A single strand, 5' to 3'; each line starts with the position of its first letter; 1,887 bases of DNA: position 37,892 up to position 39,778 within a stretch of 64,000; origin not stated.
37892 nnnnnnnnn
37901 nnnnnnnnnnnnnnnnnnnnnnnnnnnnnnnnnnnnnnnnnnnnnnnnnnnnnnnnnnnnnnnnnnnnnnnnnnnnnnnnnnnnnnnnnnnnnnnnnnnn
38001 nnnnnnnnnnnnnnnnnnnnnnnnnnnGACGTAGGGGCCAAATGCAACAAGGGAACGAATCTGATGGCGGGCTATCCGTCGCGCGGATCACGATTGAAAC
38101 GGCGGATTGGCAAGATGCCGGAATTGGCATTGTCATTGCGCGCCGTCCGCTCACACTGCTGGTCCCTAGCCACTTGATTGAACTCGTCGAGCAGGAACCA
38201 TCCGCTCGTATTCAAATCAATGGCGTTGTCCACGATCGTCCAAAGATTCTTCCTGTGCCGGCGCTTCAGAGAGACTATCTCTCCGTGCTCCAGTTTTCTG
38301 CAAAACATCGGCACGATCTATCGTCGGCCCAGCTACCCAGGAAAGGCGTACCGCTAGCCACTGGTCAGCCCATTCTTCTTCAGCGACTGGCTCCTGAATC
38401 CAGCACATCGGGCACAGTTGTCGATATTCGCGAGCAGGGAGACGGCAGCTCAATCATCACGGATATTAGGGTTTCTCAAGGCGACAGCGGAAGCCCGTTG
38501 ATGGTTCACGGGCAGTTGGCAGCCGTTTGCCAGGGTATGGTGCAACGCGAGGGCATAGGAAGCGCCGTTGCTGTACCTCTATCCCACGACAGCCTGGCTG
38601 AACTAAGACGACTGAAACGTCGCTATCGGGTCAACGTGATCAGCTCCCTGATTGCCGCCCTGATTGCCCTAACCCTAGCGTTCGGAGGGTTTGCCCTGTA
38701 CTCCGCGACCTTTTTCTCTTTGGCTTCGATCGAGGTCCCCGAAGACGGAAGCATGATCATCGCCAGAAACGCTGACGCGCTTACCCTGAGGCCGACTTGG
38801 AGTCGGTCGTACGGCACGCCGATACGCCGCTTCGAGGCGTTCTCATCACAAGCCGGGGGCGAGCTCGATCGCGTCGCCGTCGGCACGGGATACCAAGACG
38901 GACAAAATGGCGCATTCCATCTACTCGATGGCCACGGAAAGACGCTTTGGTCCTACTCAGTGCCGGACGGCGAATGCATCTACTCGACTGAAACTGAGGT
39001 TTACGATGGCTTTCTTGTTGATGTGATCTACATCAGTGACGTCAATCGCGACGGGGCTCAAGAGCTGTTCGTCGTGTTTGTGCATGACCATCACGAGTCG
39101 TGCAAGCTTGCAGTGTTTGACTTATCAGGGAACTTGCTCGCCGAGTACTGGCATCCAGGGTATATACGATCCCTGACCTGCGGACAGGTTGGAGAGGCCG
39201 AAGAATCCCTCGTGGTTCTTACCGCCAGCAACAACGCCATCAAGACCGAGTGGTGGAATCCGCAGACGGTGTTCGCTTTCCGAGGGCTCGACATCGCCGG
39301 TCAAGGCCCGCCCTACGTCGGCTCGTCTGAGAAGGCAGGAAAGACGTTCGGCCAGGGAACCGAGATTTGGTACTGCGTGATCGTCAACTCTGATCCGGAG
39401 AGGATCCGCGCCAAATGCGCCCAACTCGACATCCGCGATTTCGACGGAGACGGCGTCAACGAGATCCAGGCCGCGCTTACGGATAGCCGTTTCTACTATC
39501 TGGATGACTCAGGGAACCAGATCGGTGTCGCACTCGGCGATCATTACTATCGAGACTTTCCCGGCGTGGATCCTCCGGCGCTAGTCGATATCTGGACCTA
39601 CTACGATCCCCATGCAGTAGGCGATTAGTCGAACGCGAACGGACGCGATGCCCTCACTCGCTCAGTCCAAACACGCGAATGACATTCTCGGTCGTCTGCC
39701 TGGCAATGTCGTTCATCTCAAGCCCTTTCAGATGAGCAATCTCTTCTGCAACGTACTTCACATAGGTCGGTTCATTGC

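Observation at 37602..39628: XRE repressor followed by a membrane sensor with a cytoplasmic trypsin-like protease: serine-protease analogue of BlaR1/BlaI or ImmA/ImmR?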

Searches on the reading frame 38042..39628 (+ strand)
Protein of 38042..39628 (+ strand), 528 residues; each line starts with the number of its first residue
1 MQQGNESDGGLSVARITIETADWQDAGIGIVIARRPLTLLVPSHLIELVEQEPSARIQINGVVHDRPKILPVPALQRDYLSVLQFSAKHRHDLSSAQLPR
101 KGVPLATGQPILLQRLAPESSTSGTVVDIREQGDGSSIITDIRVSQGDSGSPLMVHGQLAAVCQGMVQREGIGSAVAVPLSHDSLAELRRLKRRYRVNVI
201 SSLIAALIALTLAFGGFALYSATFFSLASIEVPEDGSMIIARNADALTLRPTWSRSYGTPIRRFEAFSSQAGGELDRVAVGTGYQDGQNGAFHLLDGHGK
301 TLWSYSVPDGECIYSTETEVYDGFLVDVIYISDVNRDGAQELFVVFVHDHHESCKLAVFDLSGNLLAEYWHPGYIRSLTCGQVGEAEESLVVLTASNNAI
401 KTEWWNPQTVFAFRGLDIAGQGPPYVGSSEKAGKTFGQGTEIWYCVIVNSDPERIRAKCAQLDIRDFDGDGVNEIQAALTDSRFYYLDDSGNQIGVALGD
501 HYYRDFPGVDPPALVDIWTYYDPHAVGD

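Call 3: search_protein_families(library=pfam, proteins=[window:38042-39628:+], max_evalue=1)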
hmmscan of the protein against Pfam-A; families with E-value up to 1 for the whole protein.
window:38042-39628:+ (528 aa): 5 families
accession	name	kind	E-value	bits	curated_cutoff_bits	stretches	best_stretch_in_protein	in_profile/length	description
PF13365.12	Trypsin_2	-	0.00048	21.3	27.6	1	43-154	16-135/144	Trypsin-like peptidase domain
PF25292.1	Beta-prop_CGLA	-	0.013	15.4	26.8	0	464-493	36-65/316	Lambda-carrageenase beta-propeller domain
PF21348.3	RGL11_C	-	0.12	11.6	27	0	454-501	83-127/490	Rhamnogalacturonan lyase family 11, C-terminal domain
PF13517.12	FG-GAP_3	-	0.3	12.2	26.9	0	292-344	21-61/61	FG-GAP-like repeat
PF09716.15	ETRAMP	-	0.3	11.5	29.1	1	187-221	43-77/81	Malarial early transcribed membrane protein (ETRAMP)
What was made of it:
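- On Chymotrypsin-fold serine proteases (clan PA, S1; Pfam Trypsin_2): The Pfam score of this protein alone is below the cut-off, at 21.3 against 27.6 bits (call 3).
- On FG-GAP/VCBS beta-propellers: Sub-threshold in this protein (E=0.3 and 0.013, call 3).
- Checked: Sequence-level protease call on this protein alone is weak: Trypsin_2 E=4.8e-4, 21.3 bits, below the 27.6 cut-off (call 3).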

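Call 4: search_protein_families(library=ncbifam, proteins=[window:38042-39628:+], max_evalue=1)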
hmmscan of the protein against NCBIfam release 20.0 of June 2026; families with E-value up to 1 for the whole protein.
window:38042-39628:+ (528 aa): 0 families

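Call 5: find_homologous_proteins(query=window:38042-39628:+)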
Query window:38042-39628:+ (528 aa): 51 proteins with E <= 0.001 among 8000 candidates.
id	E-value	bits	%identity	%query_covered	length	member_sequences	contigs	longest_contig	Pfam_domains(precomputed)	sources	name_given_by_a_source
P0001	0.0e+0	1205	100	100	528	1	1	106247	-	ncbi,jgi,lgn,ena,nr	ncbi:hypothetical protein KKG90_05885 [Candidatus Bipolaricaulota bacterium]|nr:hypothetical protein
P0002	1.1e-232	791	65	99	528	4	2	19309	-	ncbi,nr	ncbi:hypothetical protein KAT84_03285 [Candidatus Bipolaricaulota bacterium]|nr:hypothetical protein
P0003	3.0e-228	777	65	98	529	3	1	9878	-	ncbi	-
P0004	1.2e-224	765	64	100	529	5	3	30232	-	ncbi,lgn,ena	-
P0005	4.8e-224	763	65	99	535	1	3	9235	-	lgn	-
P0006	8.6e-224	762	63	99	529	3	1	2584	PF25292.1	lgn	-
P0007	8.3e-221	752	62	99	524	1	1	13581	-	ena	-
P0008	7.1e-218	743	62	99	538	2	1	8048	-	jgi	-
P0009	1.8e-214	731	60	100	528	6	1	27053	PF25292.1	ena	-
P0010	8.0e-214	729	59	99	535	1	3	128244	-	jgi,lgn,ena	jgi:hypothetical protein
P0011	2.8e-213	727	62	99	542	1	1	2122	-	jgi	jgi:hypothetical protein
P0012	5.4e-211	720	61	98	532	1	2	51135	-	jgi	jgi:hypothetical protein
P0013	2.4e-210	718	61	97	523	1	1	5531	-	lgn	-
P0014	1.8e-206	705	59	100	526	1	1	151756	PF25292.1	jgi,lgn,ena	-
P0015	4.8e-204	697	59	99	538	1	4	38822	-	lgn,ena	-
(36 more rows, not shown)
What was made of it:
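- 38042..39628 (+): 528-aa one-pass membrane protein: cytoplasmic S1 protease, TM helix, extracytoplasmic beta-propeller. 51 homologues at 40-100% identity (call 5).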

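Call 6: search_solved_structures(query=window:38042-39628:+, max_evalue=10, show_alignments=3)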
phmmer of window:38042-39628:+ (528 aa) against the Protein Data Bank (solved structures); distinct sequences matched with E-value up to 10: 2.
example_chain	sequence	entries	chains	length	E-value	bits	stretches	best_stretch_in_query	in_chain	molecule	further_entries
6ekt_A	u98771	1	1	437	0.55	12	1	328-409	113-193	p-47 protein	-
3csq_A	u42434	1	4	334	0.97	11.2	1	249-332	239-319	Morphogenesis protein 1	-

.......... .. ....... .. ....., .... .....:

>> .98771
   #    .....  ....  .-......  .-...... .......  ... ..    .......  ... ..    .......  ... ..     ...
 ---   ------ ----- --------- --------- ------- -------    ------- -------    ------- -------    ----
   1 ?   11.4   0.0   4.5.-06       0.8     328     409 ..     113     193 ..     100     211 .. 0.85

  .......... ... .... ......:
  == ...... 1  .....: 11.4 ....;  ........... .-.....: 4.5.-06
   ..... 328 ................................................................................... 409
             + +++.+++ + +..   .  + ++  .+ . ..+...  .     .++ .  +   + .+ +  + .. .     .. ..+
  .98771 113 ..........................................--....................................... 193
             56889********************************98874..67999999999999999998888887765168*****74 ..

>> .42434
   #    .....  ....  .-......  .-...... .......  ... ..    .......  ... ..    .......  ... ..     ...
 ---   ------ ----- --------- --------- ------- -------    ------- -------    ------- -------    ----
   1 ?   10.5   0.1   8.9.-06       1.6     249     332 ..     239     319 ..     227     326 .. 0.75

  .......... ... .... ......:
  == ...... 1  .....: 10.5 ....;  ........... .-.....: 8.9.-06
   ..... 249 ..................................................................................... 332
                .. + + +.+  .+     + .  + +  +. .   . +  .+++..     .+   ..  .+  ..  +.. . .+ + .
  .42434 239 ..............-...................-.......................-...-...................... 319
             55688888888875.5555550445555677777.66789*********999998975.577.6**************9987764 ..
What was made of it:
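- Tried and rejected: Direct phmmer of the whole protein against PDB sequences gave nothing meaningful (call 6).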

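Call 9: find_related_loci(query=A1, collection=genome_contigs, flank=6000)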
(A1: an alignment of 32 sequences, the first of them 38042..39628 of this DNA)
Query A1 (528 aa) in genome_contigs; peptide patterns used: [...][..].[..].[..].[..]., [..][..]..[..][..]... (x = any residue, [..] = any of these).
271 stretches matched a pattern; 6 encode a relative of the query (tblastn E <= 1e-3); 6 distinct loci.
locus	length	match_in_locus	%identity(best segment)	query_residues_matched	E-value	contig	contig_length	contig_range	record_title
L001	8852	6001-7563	65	1-521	0e+0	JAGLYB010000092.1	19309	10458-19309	MAG: Candidatus Bipolaricaulota bacterium isolate RS_13_11 ZL320.bin.11.fa_92, whole genome shotgun sequence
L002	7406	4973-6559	64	1-528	0e+0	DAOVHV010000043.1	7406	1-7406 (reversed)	MAG TPA_asm: bacterium isolate CSMAG_1350 CSMAG_1350_k141_586790_length_7406_cov_15.6796, whole genome shotgun sequence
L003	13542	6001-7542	58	8-522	0e+0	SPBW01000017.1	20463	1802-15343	MAG: Candidatus Atribacteria bacterium isolate das_tool.concoct.142 k141_3395546, whole genome shotgun sequence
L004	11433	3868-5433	54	1-520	4e-174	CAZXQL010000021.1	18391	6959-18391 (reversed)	MAG TPA_asm: uncultured Thermotogae bacterium isolate binchicken_co129_881 genome assembly, contig: NODE_8843_length_183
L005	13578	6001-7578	42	3-520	2e-138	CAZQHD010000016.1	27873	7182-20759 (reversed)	MAG TPA_asm: uncultured Thermotogae bacterium isolate SRP332253_co2_10 genome assembly, contig: NODE_1548_length_27873_c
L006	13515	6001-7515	52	11-514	8e-157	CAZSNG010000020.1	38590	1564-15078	MAG TPA_asm: uncultured Thermotogae bacterium isolate binchicken_co65_492 genome assembly, contig: NODE_4134_length_3859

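Call 11: find_related_loci(query=A1, collection=metagenome_contigs, flank=6000)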
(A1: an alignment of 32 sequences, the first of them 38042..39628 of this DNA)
Query A1 (528 aa) in metagenome_contigs; peptide patterns used: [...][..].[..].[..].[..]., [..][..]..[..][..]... (x = any residue, [..] = any of these).
445 stretches matched a pattern; 34 encode a relative of the query (tblastn E <= 1e-3); 34 distinct loci.
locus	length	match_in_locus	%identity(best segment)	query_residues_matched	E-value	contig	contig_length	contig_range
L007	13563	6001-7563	59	1-522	0e+0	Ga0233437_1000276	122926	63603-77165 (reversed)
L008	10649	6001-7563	59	1-522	0e+0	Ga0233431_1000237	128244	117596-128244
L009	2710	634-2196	60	1-521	0e+0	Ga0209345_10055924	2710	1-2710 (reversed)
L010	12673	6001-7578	59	1-528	0e+0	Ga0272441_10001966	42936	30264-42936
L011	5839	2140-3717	51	1-526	2e-177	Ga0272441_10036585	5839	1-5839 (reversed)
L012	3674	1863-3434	52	1-525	4e-179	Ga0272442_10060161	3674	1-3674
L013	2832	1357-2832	50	15-505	1e-158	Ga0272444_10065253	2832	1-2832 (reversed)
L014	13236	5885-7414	49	13-517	1e-149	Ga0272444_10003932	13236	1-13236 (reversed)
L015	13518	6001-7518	46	13-514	8e-146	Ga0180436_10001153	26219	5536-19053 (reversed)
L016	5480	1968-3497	46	12-523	1e-146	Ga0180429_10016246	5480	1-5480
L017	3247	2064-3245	58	1-394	8e-151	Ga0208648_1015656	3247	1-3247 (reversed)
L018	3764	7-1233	55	118-525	1e-146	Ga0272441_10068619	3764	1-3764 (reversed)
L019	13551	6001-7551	46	1-514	4e-141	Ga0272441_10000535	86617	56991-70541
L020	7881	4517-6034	45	9-517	6e-141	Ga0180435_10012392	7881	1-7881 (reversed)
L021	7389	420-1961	46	2-514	8e-141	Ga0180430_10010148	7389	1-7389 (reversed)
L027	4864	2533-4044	46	12-515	4e-122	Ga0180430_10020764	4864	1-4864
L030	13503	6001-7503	40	15-506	1e-114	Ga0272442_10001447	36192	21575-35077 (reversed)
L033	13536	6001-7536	37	13-523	2e-99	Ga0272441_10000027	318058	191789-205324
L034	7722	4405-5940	37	13-523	2e-99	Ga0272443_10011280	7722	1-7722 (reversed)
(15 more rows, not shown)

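Call 16: predict_structure(alignment_id=A1)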
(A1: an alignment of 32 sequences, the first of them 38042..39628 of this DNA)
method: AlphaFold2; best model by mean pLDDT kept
length: 528 residues; sequences in the alignment: 32
mean_pLDDT: 88.3   pTM: 0.65
mean pLDDT of the five models: 88.3, 87.9, 87.7, 87.1, 87.0
residues with pLDDT >= 90: 310; 70-90: 180; 50-70: 24; < 50: 14
segments of 3 or more residues with pLDDT < 50: 1-9, 524-528
pLDDT, mean of each block of 10 residues (from residue 1): 37 85 87 88 84 82 87 88 78 81 88 85 90 79 87 89 82 82 90 85 92 92 92 95 88 95 97 96 95 97 95 85 95 96 96 94 97 95 95 93 86 97 74 75 95 91 96 97 97 96 95 92 52
secondary structure, 60 per line:
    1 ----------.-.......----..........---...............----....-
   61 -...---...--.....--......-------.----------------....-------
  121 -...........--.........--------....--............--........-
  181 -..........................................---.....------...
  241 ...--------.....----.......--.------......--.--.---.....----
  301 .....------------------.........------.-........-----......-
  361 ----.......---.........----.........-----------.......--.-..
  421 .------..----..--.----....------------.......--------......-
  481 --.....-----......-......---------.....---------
elements in order: E13-19 E24-33 E37-42 H43-51 E56-59 E62-64 E68-70 H73-77 E80-85 E110-113 E122-132 E135-143 E152-155 E158-169 E172-179 H182-223 E227-231 E238-243 E252-256 E261-267 E277-282 E292-296 E301-305 E324-332 E341-348 E354-359 E365-371 E375-383 E388-396 E408-414 E419-421 E443-446 E459-465 E474-479 E483-487 E493-498 H500-505
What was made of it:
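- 38042..39628 (+): AF2 model with mean pLDDT 88.3 (call 16).
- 38585..38710 (+): Continuous helix aa 182-223: basic juxtamembrane segment (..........) plus the single TM helix (core aa 197-222, 38630-38707). AF2 helix 182-223 (call 16).
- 38720..39556 (+): Extracytoplasmic FG-GAP/VCBS-type beta-propeller, aa 227-505. DxDxDGxxE loops at 39038-39064 and 39437-39463. All-beta model with pLDDT mostly above 90 (call 16).
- On HtrA/DegP/DegS family (S1C): The C-terminal part is a TM helix plus a propeller (call 16).
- Checked: It is polar (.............), and the first strand of the protease barrel starts at aa 13 in the model (call 16).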

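Call 18: fold_search(model_id=the predicted structure, library=pdb)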
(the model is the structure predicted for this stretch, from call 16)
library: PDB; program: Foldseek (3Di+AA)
matches with E <= 10: 1456; with E <= 0.001: 745
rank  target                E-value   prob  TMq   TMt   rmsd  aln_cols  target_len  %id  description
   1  3mh6                  2.9e-08  1.00  0.27  0.35  35.7       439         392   13  HtrA proteases are activated by a conserved mechanism that can be triggered by distinct molecular cues (released 2010-06-30)
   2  4ynn_B                4.7e-08  1.00  0.27  0.35  29.8       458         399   11  Structure of Legionella pneumophila DegQ (S190A variant) (released 2015-06-24)
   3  7w4s                  6.9e-08  1.00  0.25  0.43  27.5       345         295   15  Structure of the M. tuberculosis HtrA S363A mutant at room-temperature (released 2022-12-07)
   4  7w23                  7.9e-08  1.00  0.24  0.42  27.0       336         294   15  Structure of the M. tuberculosis HtrA S363A mutant (released 2022-11-23)
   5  3otp_C                8.7e-08  1.00  0.27  0.36  31.4       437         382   13  Crystal structure of the DegP dodecamer with a model substrate (released 2011-01-19)
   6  7w22                  9.6e-08  1.00  0.26  0.44  26.6       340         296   15  Structure of the M. tuberculosis HtrA K436A mutant (released 2022-11-23)
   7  4ynn_A                9.6e-08  1.00  0.27  0.34  29.8       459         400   11  Structure of Legionella pneumophila DegQ (S190A variant) (released 2015-06-24)
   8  3otp_D                1.1e-07  1.00  0.27  0.35  32.7       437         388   12  Crystal structure of the DegP dodecamer with a model substrate (released 2011-01-19)
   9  7sjy_A                1.2e-07  1.00  0.28  0.44  25.6       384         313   14  Crystal structure of Clostridium thermocellum RsgI9 S1C-NTF2 bi-domain (released 2022-03-02)
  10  3otp_F                1.2e-07  1.00  0.26  0.36  31.2       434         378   13  Crystal structure of the DegP dodecamer with a model substrate (released 2011-01-19)
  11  3pv3_A                1.2e-07  1.00  0.26  0.34  29.4       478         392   13  Structure of Legionella fallonii DegQ (S193A variant) (released 2011-06-15)
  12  5zvj                  1.3e-07  1.00  0.26  0.45  26.8       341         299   14  Crystal structure of HtrA1 from Mycobacterium tuberculosis (released 2018-09-05)
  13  7w4r                  1.3e-07  1.00  0.27  0.46  26.6       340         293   14  Structure of the M. tuberculosis HtrA N269A mutant at room-temperature (released 2022-12-07)
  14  7vyz                  1.6e-07  1.00  0.26  0.44  26.7       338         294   15  Structure of the M. tuberculosis HtrA S367A mutant (released 2022-11-23)
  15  4a8d_A                1.8e-07  1.00  0.27  0.36  34.1       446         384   14  DegP dodecamer with bound OMP (released 2012-01-11)
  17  7sjy_B                1.9e-07  1.00  0.26  0.42  25.2       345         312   13  Crystal structure of Clostridium thermocellum RsgI9 S1C-NTF2 bi-domain (released 2022-03-02)
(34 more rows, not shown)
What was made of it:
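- On Chymotrypsin-fold serine proteases (clan PA, S1; Pfam Trypsin_2): Fold matches (call 18).
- Closest known: RsgI9 anti-sigma factor with an S1C-like domain. Same: An S1C-fold domain embedded in a one-pass transmembrane signalling protein (Foldseek E about 1e-7, call 18).
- Confident model with an HtrA/V8-like fold (calls 16, 18). RsgI9 carries an S1C-like sensor domain (7sjy, call 18).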

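Call 23: search_protein_representatives(alignment_id=A1)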
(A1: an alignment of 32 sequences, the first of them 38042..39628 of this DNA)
Query: 32 sequences, 528 profile positions. Proteins with E-value up to 0.001 (for the whole library): 1516; up to 1e-10: 402; up to 1e-30: 50. The best 150 are listed.
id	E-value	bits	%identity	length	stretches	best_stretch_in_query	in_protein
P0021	4.1e-233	791.1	-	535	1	5-525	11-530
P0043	1.4e-230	782.7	-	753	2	5-525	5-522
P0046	1.0e-201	687.5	-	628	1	13-526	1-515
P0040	1.8e-197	673.5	-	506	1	28-525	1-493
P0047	8.3e-195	664.7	-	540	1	5-522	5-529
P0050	1.6e-189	647.2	-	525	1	10-518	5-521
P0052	2.1e-180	617.1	-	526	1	11-520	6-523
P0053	4.9e-167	573.0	-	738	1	10-521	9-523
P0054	3.7e-165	566.8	-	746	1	9-521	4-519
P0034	3.5e-160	550.4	-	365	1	8-375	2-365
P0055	1.8e-154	531.5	-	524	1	11-520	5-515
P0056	3.8e-150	517.3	-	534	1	7-520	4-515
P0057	1.4e-149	515.4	-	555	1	7-522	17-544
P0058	1.2e-141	489.2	-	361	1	170-522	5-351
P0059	5.1e-126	437.7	-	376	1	167-522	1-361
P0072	1.9e-55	204.8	-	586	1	7-219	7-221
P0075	1.3e-51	192.1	-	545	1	8-241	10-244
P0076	2.1e-48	181.6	-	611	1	11-223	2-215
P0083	1.3e-40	155.8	-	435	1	10-218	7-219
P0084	1.3e-39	152.5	-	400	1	21-220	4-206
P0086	3.8e-37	144.4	-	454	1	7-214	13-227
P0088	8.2e-36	140.0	-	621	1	7-221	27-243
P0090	4.6e-35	137.5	-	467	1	7-209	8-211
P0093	7.5e-32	126.9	-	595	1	6-218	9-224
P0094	8.8e-31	123.4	-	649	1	10-226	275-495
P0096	4.6e-30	121.0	-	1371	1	11-217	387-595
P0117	4.2e-25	104.7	-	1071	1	8-218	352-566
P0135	7.8e-22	93.9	-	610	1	252-477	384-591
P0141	3.4e-21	91.8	-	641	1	239-500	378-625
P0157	1.6e-19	86.3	-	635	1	273-493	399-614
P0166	5.9e-19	84.4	-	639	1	187-505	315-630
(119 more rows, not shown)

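Call 27: search_protein_families(library=pfam, alignment_id=A2, max_evalue=0.001)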
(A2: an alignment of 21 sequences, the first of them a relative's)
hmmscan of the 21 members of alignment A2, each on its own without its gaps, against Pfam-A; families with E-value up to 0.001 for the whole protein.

A. member 1, P0072 (586 aa): 1 family
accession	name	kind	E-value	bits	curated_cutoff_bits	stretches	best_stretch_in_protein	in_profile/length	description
PF13365.12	Trypsin_2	-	1.9e-06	29.1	27.6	1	63-156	39-135/144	Trypsin-like peptidase domain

B. families by the number of members that match (of 21 scanned): 17 families
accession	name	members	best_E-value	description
PF13365.12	Trypsin_2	10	4.4e-07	Trypsin-like peptidase domain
PF12799.13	LRR_4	3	6.4e-26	Leucine Rich repeats (2 copies)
PF13855.12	LRR_8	3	8.5e-16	Leucine rich repeat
PF23598.1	LRR_14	3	1.8e-07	Leucine-rich repeat region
PF13517.12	FG-GAP_3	2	7.6e-53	FG-GAP-like repeat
PF01839.29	FG-GAP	2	3.9e-18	FG-GAP repeat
PF23952.1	LRR_EndoS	2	1.6e-07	Endo-beta-N-acetylglucosaminidase EndoS LRR domain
PF13516.12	LRR_6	2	2.7e-06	Leucine Rich repeat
PF23211.1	LRR_LRWD1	2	0.00056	Leucine-rich repeat and WD repeat-containing protein 1, LRR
PF13229.12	Beta_helix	1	2.6e-20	Right handed beta helix region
PF05048.19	NosD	1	1.6e-12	Periplasmic copper-binding protein (NosD)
PF00089.32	Trypsin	1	1.1e-05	Trypsin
PF14580.12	LRR_9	1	1.4e-05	Leucine-rich repeat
PF13041.12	PPR_2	1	0.0001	PPR repeat family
PF14258.12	DUF4350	1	0.00028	Domain of unknown function (DUF4350)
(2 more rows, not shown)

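Call 28: search_protein_families(library=pfam, alignment_id=A3, max_evalue=0.001)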
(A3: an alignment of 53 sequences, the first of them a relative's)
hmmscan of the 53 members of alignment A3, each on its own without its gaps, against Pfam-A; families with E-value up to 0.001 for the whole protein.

A. member 1, P0106 (550 aa): 1 family
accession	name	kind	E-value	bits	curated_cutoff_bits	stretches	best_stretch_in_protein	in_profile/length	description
PF13517.12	FG-GAP_3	-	1.2e-07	32.7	26.9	1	353-415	1-60/61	FG-GAP-like repeat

B. families by the number of members that match (of 53 scanned): 65 families (the first 25 are shown)
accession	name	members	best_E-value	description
PF13517.12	FG-GAP_3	34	9.7e-22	FG-GAP-like repeat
PF25292.1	Beta-prop_CGLA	24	3.3e-27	Lambda-carrageenase beta-propeller domain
PF01839.29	FG-GAP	21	2.2e-18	FG-GAP repeat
PF00656.27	Peptidase_C14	7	2.8e-17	Caspase domain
PF15907.11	Itfg2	6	1.3e-11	Integrin-alpha FG-GAP repeat-containing protein 2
PF00069.31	Pkinase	4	1.2e-53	Protein kinase domain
PF07714.23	PK_Tyr_Ser-Thr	4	4.6e-39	Protein tyrosine and serine/threonine kinase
PF14783.12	BBS2_Mid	4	1.4e-10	Ciliary BBSome complex subunit 2, middle region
PF03109.22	ABC1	4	2.2e-09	ABC1 atypical kinase-like domain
PF01636.29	APH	3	7e-07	Phosphotransferase enzyme family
PF16743.10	PliI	3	4.5e-05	Periplasmic lysozyme inhibitor of I-type lysozyme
PF20703.3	nSTAND1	2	9.7e-51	Novel STAND NTPase 1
PF12770.12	CHAT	2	6.3e-30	CHAT domain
PF18911.6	PKD_4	2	2e-23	PKD domain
PF00801.26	PKD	2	2.3e-17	PKD domain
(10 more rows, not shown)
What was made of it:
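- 38720..39556 (+): Relatives hit FG-GAP_3, Beta-prop_CGLA and FG-GAP (calls 5, 28).
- On FG-GAP/VCBS beta-propellers: Homologues and relatives score clearly (calls 5, 28).
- The same propeller is coupled in other proteins to caspase, CHAT and kinase domains, which have non-transcription-factor substrates (call 28).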

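Call 29: find_encoding_contigs(protein=P0072, flank=4000, max_places=4)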
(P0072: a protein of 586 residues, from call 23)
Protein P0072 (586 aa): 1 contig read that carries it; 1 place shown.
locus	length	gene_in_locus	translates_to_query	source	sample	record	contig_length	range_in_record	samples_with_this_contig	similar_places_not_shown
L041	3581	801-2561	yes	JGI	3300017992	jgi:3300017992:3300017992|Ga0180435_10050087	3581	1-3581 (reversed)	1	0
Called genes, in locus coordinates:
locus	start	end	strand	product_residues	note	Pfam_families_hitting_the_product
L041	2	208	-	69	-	?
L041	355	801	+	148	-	PF13560:HTH_31, PF24250:HVO_2718 (weak), PF01381:HTH_3, PF12844:HTH_19 (weak), PF13413:HTH_25 (weak)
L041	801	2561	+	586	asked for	PF13365:Trypsin_2 (weak)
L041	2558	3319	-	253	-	PF03309:Pan_kinase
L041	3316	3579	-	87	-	?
